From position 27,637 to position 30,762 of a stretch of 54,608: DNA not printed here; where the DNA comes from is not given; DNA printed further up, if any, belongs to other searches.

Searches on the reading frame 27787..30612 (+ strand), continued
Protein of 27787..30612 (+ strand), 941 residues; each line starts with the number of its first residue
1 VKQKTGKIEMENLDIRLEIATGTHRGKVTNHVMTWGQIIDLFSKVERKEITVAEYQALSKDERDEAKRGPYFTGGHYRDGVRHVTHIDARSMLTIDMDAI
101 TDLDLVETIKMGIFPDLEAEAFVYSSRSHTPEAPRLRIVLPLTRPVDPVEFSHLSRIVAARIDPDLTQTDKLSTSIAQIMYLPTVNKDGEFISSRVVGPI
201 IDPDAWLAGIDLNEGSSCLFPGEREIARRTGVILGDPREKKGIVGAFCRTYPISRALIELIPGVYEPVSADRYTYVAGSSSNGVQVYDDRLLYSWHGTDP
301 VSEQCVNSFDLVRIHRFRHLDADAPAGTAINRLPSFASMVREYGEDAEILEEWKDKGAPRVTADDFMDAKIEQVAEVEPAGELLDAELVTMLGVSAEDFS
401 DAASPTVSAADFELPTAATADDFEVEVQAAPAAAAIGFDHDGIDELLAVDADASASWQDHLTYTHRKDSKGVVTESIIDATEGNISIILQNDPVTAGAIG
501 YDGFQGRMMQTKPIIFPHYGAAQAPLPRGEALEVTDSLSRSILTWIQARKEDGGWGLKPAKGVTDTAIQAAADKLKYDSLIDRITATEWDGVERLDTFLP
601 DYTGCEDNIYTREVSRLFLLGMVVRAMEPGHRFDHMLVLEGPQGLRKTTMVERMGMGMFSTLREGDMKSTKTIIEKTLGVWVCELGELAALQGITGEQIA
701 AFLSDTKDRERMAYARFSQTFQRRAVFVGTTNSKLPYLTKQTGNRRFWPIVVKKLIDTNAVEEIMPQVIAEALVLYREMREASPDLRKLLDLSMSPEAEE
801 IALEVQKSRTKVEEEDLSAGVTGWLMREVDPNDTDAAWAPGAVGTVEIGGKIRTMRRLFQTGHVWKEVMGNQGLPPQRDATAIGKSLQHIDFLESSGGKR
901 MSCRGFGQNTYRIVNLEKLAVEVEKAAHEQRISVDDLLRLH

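Call 117: fold_search(model_id=the predicted structure, library=pdb)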
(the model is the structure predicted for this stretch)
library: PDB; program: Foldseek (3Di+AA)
matches with E <= 10: 938; with E <= 0.001: 248
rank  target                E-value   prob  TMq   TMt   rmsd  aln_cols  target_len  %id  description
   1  7pds_C                7.8e-30  1.00  0.35  0.68   7.2       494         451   25  The structure of PriRep1 with dsDNA (released 2022-07-13)
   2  7pds_A                1.7e-29  1.00  0.35  0.68   7.7       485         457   25  The structure of PriRep1 with dsDNA (released 2022-07-13)
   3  7pds_B                4.0e-29  1.00  0.36  0.70   6.8       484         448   25  The structure of PriRep1 with dsDNA (released 2022-07-13)
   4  7pds_D                4.5e-29  1.00  0.36  0.67   6.7       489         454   25  The structure of PriRep1 with dsDNA (released 2022-07-13)
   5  7pds_E                9.4e-29  1.00  0.36  0.68   6.3       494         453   25  The structure of PriRep1 with dsDNA (released 2022-07-13)
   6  7pds_F                3.7e-27  1.00  0.35  0.67   7.1       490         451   25  The structure of PriRep1 with dsDNA (released 2022-07-13)
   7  8iqi_A                2.3e-09  1.00  0.21  0.22  36.0      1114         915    9  Structure of Full-Length AsfvPrimPol in Complex-Form (released 2023-07-26)
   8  8iqi_B                1.1e-08  1.00  0.25  0.25  37.8      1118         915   10  Structure of Full-Length AsfvPrimPol in Complex-Form (released 2023-07-26)
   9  6k9c_B                4.5e-08  1.00  0.23  0.41   9.8       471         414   11  The apo structure of NrS-1 C terminal region (305-718) (released 2020-04-08)
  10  6k9e_B                5.1e-08  1.00  0.20  0.38   9.2       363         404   10  The A form apo structure of NrS-1 C terminal region-CTR(305-718) (released 2020-06-17)
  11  6lrb_B                5.9e-08  1.00  0.22  0.41   9.8       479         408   11  The A form apo structure of NrS-1 C terminal region-CTR (released 2020-04-08)
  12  6lrb_C                7.0e-08  1.00  0.24  0.45  10.2       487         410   11  The A form apo structure of NrS-1 C terminal region-CTR (released 2020-04-08)
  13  8iqi_F                7.3e-08  1.00  0.22  0.22  35.9      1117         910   10  Structure of Full-Length AsfvPrimPol in Complex-Form (released 2023-07-26)
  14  6k9e_A                1.2e-07  1.00  0.20  0.39   8.8       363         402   12  The A form apo structure of NrS-1 C terminal region-CTR(305-718) (released 2020-06-17)
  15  6lrb_D                1.6e-07  1.00  0.22  0.41   9.9       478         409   11  The A form apo structure of NrS-1 C terminal region-CTR (released 2020-04-08)
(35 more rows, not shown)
